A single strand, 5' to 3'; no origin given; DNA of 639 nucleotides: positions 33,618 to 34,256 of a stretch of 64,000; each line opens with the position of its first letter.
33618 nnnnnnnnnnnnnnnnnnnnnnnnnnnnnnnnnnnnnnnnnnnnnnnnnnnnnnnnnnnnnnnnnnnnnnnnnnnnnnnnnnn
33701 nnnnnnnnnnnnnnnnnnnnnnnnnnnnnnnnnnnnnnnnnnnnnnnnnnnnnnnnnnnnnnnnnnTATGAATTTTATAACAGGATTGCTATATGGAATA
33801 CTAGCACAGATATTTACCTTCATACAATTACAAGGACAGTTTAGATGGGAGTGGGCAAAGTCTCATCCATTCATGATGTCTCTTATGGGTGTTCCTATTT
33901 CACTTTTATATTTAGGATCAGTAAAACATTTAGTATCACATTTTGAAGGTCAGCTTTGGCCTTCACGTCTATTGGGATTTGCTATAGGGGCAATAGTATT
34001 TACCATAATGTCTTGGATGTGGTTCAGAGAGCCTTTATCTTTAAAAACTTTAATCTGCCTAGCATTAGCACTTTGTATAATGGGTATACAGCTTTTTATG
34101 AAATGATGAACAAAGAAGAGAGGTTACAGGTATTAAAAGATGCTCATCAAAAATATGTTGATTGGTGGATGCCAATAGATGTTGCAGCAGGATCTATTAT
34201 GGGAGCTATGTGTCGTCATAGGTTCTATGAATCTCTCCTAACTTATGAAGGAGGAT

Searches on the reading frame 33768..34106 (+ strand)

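Call 3: search_protein_families(library=pfam, proteins=[window:33768-34106:+], max_evalue=0.01)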
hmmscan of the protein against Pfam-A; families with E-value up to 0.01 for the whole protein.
window:33768-34106:+ (112 aa): 1 family
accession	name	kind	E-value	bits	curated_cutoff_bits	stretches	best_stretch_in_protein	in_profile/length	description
PF00893.25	Multi_Drug_Res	-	0.0032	18.4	23.7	1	72-100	64-92/93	Small Multidrug Resistance protein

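Call 5: search_protein_families(library=phrogs, proteins=[window:33768-34106:+], max_evalue=0.01)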
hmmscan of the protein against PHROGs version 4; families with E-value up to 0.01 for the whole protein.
window:33768-34106:+ (112 aa): 0 families
